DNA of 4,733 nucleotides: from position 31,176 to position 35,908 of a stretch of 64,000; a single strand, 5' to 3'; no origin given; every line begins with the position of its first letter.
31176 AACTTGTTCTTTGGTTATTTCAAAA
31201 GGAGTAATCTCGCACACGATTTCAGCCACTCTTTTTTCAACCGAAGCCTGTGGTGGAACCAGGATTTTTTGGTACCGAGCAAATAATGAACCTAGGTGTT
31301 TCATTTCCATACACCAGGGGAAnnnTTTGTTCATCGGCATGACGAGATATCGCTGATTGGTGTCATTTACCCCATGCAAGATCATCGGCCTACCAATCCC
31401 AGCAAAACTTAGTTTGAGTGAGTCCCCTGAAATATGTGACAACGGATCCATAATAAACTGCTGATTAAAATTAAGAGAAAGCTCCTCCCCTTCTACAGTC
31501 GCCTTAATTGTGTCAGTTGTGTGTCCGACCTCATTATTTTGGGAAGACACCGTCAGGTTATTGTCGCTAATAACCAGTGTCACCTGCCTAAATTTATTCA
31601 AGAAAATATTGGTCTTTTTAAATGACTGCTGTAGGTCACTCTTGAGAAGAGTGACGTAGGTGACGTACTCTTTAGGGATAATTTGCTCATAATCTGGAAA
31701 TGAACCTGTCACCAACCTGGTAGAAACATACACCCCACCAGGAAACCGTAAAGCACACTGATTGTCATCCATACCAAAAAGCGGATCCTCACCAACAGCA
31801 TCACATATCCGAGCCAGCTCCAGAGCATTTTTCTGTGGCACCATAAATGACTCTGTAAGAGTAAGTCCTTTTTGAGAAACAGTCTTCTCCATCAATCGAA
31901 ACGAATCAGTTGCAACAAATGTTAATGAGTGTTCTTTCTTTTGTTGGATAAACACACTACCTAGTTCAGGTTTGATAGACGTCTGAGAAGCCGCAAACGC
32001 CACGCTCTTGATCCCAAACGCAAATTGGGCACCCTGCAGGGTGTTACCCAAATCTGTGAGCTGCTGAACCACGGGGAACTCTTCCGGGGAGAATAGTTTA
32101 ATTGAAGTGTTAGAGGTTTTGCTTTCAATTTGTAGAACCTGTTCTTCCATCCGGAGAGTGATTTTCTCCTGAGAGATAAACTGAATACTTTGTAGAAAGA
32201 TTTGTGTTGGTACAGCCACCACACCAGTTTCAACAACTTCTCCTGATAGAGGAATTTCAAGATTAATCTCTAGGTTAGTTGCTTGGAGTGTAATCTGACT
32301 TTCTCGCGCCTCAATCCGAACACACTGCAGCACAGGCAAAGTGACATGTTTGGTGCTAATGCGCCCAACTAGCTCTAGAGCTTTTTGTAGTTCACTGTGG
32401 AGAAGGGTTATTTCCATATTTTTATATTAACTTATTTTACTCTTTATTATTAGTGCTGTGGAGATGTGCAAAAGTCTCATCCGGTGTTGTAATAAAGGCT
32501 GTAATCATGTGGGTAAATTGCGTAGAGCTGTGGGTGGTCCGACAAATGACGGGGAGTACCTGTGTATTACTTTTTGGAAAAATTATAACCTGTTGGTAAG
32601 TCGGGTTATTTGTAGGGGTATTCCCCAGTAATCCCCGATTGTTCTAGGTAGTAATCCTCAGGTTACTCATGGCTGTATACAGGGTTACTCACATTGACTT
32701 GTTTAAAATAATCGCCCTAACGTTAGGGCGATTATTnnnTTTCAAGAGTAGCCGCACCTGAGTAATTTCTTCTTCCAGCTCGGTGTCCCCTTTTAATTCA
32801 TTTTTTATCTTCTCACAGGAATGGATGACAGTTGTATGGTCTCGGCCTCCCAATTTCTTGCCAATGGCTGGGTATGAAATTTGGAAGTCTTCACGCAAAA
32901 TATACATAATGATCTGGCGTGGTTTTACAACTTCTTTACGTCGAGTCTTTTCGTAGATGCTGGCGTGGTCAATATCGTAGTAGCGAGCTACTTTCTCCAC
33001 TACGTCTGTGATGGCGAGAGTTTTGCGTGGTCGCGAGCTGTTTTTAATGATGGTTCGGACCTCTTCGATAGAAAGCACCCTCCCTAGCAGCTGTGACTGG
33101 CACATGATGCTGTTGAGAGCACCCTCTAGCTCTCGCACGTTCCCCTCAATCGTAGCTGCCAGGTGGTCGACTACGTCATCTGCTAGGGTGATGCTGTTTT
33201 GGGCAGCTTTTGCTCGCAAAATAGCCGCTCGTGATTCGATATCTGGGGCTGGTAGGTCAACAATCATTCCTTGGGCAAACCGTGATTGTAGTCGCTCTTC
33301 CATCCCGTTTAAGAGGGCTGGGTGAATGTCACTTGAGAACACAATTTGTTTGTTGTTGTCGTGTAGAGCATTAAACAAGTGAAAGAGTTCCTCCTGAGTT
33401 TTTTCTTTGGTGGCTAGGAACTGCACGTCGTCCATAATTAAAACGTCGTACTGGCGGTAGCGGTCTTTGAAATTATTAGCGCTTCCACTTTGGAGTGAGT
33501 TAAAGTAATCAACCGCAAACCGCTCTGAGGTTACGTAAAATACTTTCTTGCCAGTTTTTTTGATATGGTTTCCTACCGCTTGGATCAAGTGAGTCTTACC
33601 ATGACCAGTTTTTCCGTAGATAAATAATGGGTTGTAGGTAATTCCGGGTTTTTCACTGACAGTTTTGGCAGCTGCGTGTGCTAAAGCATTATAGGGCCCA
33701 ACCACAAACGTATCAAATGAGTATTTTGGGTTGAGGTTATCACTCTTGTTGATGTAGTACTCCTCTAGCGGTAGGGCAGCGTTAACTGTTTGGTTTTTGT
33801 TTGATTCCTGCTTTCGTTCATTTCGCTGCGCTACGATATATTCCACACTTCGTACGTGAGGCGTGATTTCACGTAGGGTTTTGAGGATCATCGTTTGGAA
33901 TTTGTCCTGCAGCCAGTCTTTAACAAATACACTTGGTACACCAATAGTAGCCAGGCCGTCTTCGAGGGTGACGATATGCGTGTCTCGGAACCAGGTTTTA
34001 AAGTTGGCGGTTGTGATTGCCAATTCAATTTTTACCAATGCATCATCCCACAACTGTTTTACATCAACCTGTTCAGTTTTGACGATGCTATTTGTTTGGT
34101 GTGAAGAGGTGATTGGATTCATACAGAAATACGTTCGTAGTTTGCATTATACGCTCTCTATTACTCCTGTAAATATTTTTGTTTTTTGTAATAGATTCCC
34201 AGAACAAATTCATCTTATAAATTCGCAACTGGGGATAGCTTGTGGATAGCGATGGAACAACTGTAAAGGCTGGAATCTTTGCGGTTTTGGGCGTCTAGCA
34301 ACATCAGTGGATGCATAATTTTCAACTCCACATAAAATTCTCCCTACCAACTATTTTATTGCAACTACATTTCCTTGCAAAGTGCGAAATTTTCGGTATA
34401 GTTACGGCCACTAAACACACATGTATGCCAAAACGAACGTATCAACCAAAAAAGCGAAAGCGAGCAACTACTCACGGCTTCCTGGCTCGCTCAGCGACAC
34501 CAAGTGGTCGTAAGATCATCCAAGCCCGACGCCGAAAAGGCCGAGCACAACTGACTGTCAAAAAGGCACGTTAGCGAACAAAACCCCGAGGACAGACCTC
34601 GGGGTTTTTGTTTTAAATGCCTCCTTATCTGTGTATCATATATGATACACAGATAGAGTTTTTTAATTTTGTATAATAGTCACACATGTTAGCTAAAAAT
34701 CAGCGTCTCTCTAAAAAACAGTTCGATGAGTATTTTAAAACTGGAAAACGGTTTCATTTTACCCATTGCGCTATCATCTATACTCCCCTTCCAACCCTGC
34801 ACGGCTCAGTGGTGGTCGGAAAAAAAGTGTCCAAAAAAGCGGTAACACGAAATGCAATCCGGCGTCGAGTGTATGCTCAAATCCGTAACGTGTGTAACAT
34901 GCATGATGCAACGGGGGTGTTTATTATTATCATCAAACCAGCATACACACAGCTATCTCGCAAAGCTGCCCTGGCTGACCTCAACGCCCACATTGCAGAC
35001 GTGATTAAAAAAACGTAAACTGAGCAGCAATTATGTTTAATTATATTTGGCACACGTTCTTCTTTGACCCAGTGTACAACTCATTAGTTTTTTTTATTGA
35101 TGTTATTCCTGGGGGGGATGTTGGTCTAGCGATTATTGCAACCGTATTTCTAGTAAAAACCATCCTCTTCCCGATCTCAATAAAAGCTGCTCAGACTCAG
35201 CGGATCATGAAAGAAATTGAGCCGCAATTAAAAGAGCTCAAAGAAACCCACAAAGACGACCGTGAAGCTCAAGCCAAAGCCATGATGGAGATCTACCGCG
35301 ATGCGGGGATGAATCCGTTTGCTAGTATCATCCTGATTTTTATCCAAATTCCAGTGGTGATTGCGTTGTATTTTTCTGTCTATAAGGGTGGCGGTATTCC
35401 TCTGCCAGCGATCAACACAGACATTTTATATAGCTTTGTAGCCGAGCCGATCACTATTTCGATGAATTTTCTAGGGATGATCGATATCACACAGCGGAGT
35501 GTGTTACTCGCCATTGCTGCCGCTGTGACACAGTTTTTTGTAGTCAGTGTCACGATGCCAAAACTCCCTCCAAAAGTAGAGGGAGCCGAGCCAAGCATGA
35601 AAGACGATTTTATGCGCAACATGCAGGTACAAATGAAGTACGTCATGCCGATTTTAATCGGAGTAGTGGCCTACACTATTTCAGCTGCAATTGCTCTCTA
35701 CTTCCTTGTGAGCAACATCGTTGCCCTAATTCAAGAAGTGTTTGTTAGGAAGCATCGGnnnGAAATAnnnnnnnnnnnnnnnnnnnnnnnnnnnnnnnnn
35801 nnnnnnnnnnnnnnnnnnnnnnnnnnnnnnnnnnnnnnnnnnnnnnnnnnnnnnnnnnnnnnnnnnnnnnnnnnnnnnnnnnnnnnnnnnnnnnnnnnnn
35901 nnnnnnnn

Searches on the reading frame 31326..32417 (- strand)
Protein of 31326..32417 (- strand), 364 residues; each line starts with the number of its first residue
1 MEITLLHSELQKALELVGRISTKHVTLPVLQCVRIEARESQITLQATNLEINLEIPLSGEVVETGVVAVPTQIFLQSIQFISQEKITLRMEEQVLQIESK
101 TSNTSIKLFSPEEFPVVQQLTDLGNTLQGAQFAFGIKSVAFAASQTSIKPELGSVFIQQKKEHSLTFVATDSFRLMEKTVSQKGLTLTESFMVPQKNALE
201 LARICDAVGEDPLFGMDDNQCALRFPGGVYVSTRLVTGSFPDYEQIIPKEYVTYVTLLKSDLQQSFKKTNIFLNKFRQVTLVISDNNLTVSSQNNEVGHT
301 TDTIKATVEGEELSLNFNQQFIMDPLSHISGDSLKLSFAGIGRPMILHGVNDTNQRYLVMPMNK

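Call 55: search_protein_families(library=pfam, proteins=[window:31326-32417:-], max_evalue=0.0001)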
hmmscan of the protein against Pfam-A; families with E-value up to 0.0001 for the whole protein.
window:31326-32417:- (364 aa): 3 families
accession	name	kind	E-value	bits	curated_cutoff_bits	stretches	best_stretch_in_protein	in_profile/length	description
PF02768.20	DNA_pol3_beta_3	-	3.1e-23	82.3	27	1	245-362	2-120/121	DNA polymerase III beta subunit, C-terminal domain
PF02767.21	DNA_pol3_beta_2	-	1.5e-17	64.4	27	1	127-242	2-116/116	DNA polymerase III beta subunit, central domain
PF00712.24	DNA_pol3_beta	-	9.5e-17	61.7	24.4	1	1-117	1-119/120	DNA polymerase III beta subunit, N-terminal domain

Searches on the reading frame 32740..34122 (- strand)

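Call 55: search_protein_families(library=pfam, proteins=[window:32740-34122:-], max_evalue=0.0001)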
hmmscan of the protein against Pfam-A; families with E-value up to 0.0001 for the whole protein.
window:32740-34122:- (461 aa): 7 families
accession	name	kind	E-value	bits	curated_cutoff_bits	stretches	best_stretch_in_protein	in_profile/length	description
PF00308.24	Bac_DnaA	-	9.3e-64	214.9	23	1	130-289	1-162/162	Bacterial DnaA ATPAse domain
PF08299.17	Bac_DnaA_C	-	1e-25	90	31.5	1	372-439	2-69/69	Bacterial dnaA protein helix-turn-helix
PF11638.13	DnaA_N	-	9.4e-13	48.1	24.6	1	23-84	2-64/65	DnaA N-terminal domain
PF01695.23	IstB_IS21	-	7e-11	42.5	24.1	1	166-262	95-191/238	IstB-like ATP binding protein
PF01637.24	ATPase_2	-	2.9e-06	27.7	33.2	1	162-261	19-113/225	ATPase domain predominantly from Archaea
PF00910.28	RNA_helicase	-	1.1e-05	26.3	21.5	1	167-260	2-81/105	RNA helicase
PF00004.35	AAA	-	1.1e-05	26.3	21.2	1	167-260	2-102/131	ATPase family associated with various cellular activities (AAA)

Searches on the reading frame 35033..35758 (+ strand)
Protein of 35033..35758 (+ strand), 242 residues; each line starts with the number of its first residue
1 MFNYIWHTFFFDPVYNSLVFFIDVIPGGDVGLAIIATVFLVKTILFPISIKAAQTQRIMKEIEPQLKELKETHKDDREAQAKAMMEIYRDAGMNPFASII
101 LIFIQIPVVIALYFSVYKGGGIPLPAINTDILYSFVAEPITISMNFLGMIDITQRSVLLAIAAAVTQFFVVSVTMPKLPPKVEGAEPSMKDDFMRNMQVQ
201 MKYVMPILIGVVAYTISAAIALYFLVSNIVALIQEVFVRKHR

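Call 55: search_protein_families(library=pfam, proteins=[window:35033-35758:+], max_evalue=0.0001)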
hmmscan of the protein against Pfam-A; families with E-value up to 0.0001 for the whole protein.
window:35033-35758:+ (242 aa): 1 family
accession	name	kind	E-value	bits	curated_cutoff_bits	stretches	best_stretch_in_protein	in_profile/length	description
PF02096.25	60KD_IMP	-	9e-39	133.5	35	1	31-240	2-163/163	60Kd inner membrane protein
